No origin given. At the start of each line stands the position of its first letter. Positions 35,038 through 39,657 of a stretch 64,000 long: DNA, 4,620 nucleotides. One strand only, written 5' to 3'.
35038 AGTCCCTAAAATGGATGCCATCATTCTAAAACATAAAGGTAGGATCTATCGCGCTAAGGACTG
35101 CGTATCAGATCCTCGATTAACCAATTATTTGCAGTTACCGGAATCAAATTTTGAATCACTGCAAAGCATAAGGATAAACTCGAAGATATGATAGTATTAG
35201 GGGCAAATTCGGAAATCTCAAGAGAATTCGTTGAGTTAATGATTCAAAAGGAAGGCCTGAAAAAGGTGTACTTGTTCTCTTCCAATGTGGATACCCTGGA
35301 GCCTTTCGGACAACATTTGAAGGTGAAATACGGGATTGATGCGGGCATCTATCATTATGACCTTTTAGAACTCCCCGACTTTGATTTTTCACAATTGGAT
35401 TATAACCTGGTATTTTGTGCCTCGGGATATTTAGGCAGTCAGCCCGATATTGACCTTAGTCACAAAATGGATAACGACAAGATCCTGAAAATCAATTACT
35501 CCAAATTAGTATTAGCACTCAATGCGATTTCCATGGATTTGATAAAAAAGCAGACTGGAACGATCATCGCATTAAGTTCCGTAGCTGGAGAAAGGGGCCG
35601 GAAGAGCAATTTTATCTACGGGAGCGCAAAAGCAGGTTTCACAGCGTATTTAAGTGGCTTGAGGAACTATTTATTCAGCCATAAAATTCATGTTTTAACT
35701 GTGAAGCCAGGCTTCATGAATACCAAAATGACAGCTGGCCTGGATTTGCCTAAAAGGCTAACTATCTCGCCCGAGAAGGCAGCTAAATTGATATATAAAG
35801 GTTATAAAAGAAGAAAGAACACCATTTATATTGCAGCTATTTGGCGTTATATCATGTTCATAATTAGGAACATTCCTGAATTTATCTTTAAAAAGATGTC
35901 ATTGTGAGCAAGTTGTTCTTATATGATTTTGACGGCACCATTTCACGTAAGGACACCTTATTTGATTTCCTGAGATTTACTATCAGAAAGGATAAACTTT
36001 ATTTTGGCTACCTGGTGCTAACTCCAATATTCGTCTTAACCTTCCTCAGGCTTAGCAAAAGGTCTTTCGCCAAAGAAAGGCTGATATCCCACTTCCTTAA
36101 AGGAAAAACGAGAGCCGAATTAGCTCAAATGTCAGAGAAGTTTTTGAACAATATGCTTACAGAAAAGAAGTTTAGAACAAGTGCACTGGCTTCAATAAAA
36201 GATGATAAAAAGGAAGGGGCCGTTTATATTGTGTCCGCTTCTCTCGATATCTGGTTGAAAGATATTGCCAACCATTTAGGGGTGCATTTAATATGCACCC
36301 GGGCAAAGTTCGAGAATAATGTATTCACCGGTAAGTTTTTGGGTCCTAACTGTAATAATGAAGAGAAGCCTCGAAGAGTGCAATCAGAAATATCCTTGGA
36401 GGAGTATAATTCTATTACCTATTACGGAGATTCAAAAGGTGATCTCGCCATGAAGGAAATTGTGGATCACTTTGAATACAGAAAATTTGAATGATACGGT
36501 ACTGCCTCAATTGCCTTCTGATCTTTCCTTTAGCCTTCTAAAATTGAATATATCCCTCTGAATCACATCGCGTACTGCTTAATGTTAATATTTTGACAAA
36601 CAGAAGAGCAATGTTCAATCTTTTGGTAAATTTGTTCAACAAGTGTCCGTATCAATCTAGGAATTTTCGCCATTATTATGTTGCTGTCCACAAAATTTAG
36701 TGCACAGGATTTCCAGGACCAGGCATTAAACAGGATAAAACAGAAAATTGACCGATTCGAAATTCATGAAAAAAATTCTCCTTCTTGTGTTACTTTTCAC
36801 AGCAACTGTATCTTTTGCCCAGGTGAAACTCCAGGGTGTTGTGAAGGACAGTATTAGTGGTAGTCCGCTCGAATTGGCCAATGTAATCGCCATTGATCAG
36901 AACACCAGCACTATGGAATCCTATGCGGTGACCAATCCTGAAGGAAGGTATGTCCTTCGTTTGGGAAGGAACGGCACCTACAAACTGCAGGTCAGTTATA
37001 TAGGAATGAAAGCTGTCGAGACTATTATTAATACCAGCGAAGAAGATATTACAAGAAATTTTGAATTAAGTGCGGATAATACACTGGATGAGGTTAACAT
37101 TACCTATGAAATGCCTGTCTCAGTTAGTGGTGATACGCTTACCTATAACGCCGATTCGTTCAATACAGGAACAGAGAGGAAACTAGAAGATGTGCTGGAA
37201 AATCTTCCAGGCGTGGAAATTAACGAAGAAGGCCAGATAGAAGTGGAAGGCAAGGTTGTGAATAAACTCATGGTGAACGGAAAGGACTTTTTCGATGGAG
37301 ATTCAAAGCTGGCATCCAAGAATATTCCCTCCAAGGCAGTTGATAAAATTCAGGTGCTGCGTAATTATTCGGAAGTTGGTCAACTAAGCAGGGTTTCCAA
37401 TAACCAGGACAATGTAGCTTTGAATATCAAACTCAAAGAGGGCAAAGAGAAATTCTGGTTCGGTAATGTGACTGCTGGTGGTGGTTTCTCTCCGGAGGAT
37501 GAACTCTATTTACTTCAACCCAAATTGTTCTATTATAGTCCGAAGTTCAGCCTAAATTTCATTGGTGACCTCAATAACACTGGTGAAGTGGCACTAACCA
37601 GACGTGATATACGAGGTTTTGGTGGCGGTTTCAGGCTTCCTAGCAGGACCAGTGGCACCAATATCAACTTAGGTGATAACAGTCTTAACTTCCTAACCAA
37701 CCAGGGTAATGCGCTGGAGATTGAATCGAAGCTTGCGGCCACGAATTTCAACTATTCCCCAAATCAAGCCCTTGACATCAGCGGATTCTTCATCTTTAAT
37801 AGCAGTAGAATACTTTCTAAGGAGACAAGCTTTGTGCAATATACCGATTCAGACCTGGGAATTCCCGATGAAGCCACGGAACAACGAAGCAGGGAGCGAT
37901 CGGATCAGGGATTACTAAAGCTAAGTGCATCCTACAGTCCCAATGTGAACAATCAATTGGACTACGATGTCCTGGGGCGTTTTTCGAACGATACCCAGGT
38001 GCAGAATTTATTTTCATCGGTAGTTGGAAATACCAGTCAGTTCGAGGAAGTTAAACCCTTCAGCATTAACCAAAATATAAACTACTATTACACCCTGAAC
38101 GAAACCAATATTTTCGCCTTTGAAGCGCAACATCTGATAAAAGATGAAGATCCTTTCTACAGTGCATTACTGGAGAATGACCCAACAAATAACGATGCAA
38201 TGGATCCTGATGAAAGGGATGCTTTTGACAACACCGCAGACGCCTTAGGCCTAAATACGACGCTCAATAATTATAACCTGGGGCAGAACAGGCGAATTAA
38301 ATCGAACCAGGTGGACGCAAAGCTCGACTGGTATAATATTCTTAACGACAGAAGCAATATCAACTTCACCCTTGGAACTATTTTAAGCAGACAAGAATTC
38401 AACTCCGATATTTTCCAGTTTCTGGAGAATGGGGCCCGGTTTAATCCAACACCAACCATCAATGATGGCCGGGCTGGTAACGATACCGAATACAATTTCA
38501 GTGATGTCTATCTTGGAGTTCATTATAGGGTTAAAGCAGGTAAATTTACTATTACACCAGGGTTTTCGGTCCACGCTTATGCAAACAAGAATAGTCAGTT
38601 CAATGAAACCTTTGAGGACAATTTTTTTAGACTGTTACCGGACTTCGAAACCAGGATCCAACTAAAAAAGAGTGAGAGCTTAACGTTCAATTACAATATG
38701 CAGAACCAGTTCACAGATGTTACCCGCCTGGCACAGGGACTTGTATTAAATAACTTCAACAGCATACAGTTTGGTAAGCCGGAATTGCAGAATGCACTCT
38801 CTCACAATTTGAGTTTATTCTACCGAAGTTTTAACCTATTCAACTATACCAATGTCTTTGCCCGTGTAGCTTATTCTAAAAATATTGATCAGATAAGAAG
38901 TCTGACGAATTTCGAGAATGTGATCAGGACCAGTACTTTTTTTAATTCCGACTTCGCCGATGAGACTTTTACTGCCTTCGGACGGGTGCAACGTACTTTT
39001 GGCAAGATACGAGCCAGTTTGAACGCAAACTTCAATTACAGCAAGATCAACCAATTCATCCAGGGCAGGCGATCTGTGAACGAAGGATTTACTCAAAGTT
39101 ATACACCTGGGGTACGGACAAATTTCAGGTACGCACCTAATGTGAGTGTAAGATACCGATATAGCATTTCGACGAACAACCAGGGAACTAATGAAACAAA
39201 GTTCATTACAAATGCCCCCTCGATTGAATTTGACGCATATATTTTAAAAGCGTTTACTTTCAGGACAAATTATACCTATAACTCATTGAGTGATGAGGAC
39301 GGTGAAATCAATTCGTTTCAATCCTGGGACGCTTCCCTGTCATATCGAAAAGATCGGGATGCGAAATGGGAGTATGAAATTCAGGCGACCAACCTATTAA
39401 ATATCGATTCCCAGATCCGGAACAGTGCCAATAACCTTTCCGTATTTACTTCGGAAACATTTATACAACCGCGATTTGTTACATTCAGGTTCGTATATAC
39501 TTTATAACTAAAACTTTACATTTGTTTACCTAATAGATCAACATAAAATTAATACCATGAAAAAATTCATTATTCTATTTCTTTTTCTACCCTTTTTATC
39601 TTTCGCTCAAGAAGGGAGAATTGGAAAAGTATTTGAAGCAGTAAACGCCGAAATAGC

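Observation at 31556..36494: Complete decaprenyl-phospho-arabinose-type (DPA-like) lipid-linked pentofuranose pathway plus a GT-C transferase in a flavobacterial genome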

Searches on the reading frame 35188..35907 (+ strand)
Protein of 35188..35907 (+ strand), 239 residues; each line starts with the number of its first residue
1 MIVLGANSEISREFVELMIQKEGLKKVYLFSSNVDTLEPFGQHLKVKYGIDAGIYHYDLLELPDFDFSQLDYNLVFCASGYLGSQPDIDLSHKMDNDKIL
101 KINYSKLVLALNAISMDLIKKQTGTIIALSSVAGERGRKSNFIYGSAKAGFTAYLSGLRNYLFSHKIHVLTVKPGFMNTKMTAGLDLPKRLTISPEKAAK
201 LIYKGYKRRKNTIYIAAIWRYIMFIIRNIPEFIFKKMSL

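Call 3: search_protein_families(library=pfam, proteins=[window:35188-35907:+], max_evalue=0.01)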
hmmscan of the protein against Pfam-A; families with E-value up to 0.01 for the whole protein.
window:35188-35907:+ (239 aa): 2 families
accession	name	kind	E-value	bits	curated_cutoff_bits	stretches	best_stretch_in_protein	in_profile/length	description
PF00106.31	adh_short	-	7.9e-19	68.3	26.6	1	2-184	4-189/195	short chain dehydrogenase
PF13561.12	adh_short_C2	-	2.3e-11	44.2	27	1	78-190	78-189/236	Enoyl-(Acyl carrier protein) reductase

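Call 4: search_protein_families(library=ncbifam, proteins=[window:35188-35907:+], max_evalue=0.01)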
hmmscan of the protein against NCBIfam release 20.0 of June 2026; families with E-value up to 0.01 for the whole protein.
window:35188-35907:+ (239 aa): 140 families (the best 25 are shown)
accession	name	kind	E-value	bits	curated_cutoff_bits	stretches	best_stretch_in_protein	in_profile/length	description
NF005489.0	PRK07102.1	equivalog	7.9e-67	225.4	267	1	2-239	5-243/243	SDR family oxidoreductase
NF053786.1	DcplherypntRedDprE2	equivalog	2.5e-41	142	250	1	2-238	12-251/252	decaprenylphospho-beta-D-erythro-pentofuranosid-2-ulose 2-reductase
NF004110.0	PRK05599.1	equivalog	2e-25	89.8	362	1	75-237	81-244/246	SDR family oxidoreductase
NF006118.0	PRK08264.1-4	subfamily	2.4e-16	60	279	1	2-221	9-222/244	SDR family oxidoreductase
NF005437.0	PRK07024.1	equivalog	2.5e-15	56.6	266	1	97-236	106-245/259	SDR family oxidoreductase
NF047420.2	EF_P_mod_YmfI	equivalog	2.6e-15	56.8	238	1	2-186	3-187/236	elongation factor P 5-aminopentanone reductase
NF006099.0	PRK08251.1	equivalog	9.8e-15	54.4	253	1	84-237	95-249/250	SDR family oxidoreductase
NF005878.0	PRK07825.1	subfamily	2.6e-14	53.2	287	1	96-233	106-244/278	short chain dehydrogenase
TIGR01830.1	3oxo_ACP_reduc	equivalog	3.9e-14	52.9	297.75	1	94-186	98-190/239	3-oxoacyl-[acyl-carrier-protein] reductase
NF009466.0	PRK12826.1-2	subfamily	1.6e-12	47.4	222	1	94-183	104-193/248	3-oxoacyl-ACP reductase FabG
NF004197.0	PRK05653.1-1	equivalog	3.9e-12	46.3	332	1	96-186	108-198/249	3-oxoacyl-ACP reductase FabG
NF004817.0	PRK06171.1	subfamily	4.2e-12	46.1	304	1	94-213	108-225/265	sorbitol-6-phosphate dehydrogenase subunit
NF004199.0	PRK05653.1-4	equivalog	6.6e-12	45.5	301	1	3-186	10-197/247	3-oxoacyl-ACP reductase FabG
NF005806.0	PRK07666.1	equivalog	9.1e-12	44.8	286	1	94-209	106-224/239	3-ketoacyl-ACP reductase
NF006119.0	PRK08264.1-5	subfamily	1.9e-11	43.9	249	1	95-213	94-207/233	SDR family oxidoreductase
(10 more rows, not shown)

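Call 7: search_solved_structures(query=window:35188-35907:+, show_alignments=1)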
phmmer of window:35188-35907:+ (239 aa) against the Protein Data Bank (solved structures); distinct sequences matched with E-value up to 0.001: 112 (the best 60 are shown).
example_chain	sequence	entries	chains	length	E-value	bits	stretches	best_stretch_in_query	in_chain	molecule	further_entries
21gq_C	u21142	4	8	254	6.8e-25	91.1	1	65-238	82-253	Decaprenylphosphoryl-2-keto-beta-D-erythro-pentose reductase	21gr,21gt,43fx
3f9i_A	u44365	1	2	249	2.5e-10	43.4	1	2-192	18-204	3-oxoacyl-[acyl-carrier-protein] reductase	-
5mln_A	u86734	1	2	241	1.5e-09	40.9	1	70-202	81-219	Alcohol dehydrogenase 3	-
4rzh_A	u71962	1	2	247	3.5e-09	39.7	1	96-189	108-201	3-oxoacyl-[acyl-carrier protein] reductase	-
6t5x_A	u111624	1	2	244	3.9e-09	39.6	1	97-193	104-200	3-oxoacyl-[acyl-carrier-protein] reductase FabG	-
4m8s_A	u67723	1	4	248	4.1e-09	39.5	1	95-197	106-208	Putative 3-oxoacyl-[acyl-carrier protein] reductase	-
6t7m_A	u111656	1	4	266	4.7e-09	39.3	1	97-193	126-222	3-oxoacyl-[acyl-carrier-protein] reductase FabG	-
4dml_A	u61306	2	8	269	6e-09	38.9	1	95-195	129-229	3-oxoacyl-[acyl-carrier-protein] reductase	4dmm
2p68_A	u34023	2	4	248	7.9e-09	38.5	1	34-186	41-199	3-oxoacyl-[acyl-carrier-protein] reductase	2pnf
6t77_A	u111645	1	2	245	8.4e-09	38.4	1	97-190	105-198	3-oxoacyl-ACP reductase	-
1i01_A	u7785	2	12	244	8.7e-09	38.4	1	97-194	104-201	BETA-KETOACYL [ACP] REDUCTASE | 3-oxoacyl-[acyl-carrier protein] reductase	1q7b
4wjz_A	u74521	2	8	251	1e-08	38.2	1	98-191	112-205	3-oxoacyl-[acyl-carrier-protein] reductase FabG | 3-oxoacyl-[acyl-carrier protein] reductase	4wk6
3op4_A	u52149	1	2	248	1.4e-08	37.7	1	98-191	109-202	3-oxoacyl-[acyl-carrier protein] reductase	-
3rro_A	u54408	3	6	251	1.4e-08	37.7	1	98-191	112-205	3-ketoacyl-(acyl-carrier-protein) reductase | 3-oxoacyl-[acyl-carrier protein] reductase | 3-oxoacyl-[acyl-carrier-protein] reductase FabG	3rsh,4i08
3u09_A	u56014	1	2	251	1.5e-08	37.6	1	98-191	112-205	3-oxoacyl-[acyl-carrier-protein] reductase FabG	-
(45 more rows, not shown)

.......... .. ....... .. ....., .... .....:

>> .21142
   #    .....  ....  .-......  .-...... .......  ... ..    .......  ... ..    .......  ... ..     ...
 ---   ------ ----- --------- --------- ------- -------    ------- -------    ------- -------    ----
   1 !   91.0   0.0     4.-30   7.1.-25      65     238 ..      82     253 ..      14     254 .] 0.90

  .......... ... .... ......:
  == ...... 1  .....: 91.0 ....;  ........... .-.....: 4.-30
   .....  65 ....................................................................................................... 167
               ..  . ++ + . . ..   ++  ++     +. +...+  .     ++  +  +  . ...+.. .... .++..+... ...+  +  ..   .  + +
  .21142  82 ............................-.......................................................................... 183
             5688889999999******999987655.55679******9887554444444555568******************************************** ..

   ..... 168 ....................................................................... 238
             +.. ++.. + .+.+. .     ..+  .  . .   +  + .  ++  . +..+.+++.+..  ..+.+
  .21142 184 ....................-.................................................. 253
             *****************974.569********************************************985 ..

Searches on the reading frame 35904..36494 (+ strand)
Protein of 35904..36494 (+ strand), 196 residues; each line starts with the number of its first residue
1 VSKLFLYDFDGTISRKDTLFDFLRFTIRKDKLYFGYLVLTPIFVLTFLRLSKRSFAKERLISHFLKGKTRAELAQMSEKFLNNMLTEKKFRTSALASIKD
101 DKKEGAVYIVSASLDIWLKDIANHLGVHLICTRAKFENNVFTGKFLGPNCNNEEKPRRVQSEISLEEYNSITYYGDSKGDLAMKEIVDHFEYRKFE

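Call 3: search_protein_families(library=pfam, proteins=[window:35904-36494:+], max_evalue=0.01)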
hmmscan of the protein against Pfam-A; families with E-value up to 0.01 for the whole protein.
window:35904-36494:+ (196 aa): 1 family
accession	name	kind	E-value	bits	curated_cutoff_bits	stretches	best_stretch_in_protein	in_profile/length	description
PF12710.13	HAD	-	6.1e-29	102.2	27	1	6-183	2-187/189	haloacid dehalogenase-like hydrolase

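Call 4: search_protein_families(library=ncbifam, proteins=[window:35904-36494:+], max_evalue=0.01)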
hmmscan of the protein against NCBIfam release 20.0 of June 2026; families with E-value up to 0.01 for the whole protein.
window:35904-36494:+ (196 aa): 7 families
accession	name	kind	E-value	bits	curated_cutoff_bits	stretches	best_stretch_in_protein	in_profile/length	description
TIGR01490.1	HAD-SF-IB-hyp1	subfamily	2.3e-33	116.1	98.3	1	5-195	2-198/202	HAD-IB family hydrolase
TIGR01488.1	HAD-SF-IB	subfamily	1.1e-25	90.6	45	1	4-185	1-175/177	HAD-IB family phosphatase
NF052360.1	HolPasePseu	equivalog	2.5e-12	46.9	280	1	42-189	42-193/218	histidinol-phosphatase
NF052359.1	HolPaseNeis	equivalog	6.5e-06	26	400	1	65-189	65-196/221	histidinol-phosphatase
TIGR01489.1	DKMTPPase-SF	subfamily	5.6e-05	23.3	81.55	1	77-189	60-183/188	MtnX-like HAD-IB family phosphatase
TIGR01545.1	YfhB_g-proteo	equivalog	0.00031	20.6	259.25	1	3-119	6-117/210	phosphatidylglycerophosphatase C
TIGR00338.1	serB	equivalog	0.0074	15.9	144.15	0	99-184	95-184/219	phosphoserine phosphatase SerB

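Call 26: search_solved_structures(query=window:35904-36494:+, max_evalue=0.01, show_alignments=2)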
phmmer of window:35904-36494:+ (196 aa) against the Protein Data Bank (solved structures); distinct sequences matched with E-value up to 0.01: 0.

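Call 97: predict_structure(protein=window:35904-36494:+)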
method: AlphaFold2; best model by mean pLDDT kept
length: 196 residues; sequences in the alignment: 1
mean_pLDDT: 36.3   pTM: 0.25
mean pLDDT of the five models: 36.3, 34.0, 31.9, 30.6, 27.4
residues with pLDDT >= 90: 0; 70-90: 0; 50-70: 1; < 50: 195
segments of 3 or more residues with pLDDT < 50: 1-121, 123-196
pLDDT, mean of each block of 10 residues (from residue 1): 25 29 28 28 30 35 43 45 44 44 42 44 47 37 43 32 33 29 38 27
secondary structure, 60 per line:
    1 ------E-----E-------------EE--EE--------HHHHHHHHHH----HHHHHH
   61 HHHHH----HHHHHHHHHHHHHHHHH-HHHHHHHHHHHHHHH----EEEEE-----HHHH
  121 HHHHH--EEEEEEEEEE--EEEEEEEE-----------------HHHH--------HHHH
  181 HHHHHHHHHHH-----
elements in order: H41-50 H55-65 H70-86 H88-102 E107-111 H117-125 E128-137 E140-147 H165-168 H177-191

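Call 98: search_solved_structures(query=A2, max_evalue=0.1)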
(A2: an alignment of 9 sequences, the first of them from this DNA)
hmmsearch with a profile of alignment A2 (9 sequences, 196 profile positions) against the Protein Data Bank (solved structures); distinct sequences matched with E-value up to 0.1: 7.
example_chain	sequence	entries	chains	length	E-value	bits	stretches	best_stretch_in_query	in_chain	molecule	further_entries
3fvv_A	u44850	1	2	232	4.4e-13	52.5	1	3-189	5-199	uncharacterized protein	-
1f5s_A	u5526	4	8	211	2.2e-08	37.2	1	2-187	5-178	PHOSPHOSERINE PHOSPHATASE (PSP) | Phosphoserine Phosphatase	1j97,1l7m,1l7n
1l7o_A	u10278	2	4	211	1.6e-07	34.4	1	90-187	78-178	PHOSPHOSERINE PHOSPHATASE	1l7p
3kd3_A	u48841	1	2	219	0.0057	19.5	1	5-127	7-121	Phosphoserine phosphohydrolase-like protein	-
2fea_A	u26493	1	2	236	0.0085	19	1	3-72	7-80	2-hydroxy-3-keto-5-methylthiopentenyl-1-phosphate phosphatase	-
4eze_A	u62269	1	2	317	0.026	17.4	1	98-187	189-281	Haloacid dehalogenase-like hydrolase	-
1kyt_A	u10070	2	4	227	0.041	16.7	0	156-186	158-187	hypothetical protein TA0175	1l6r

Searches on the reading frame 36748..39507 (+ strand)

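Call 3: search_protein_families(library=pfam, proteins=[window:36748-39507:+], max_evalue=0.01)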
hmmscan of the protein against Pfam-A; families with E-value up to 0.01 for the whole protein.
window:36748-39507:+ (919 aa): 2 families
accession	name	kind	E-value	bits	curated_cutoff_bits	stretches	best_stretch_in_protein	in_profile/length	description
PF13620.12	CarboxypepD_reg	-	5.2e-13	49.6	32.3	1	28-107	2-81/82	Carboxypeptidase regulatory-like domain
PF13715.12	CarbopepD_reg_2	-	1.6e-11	44.5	32.2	1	28-117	1-87/88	CarboxypepD_reg-like domain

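Call 4: search_protein_families(library=ncbifam, proteins=[window:36748-39507:+], max_evalue=0.01)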
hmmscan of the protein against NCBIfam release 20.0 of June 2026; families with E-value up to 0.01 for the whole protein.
window:36748-39507:+ (919 aa): 0 families
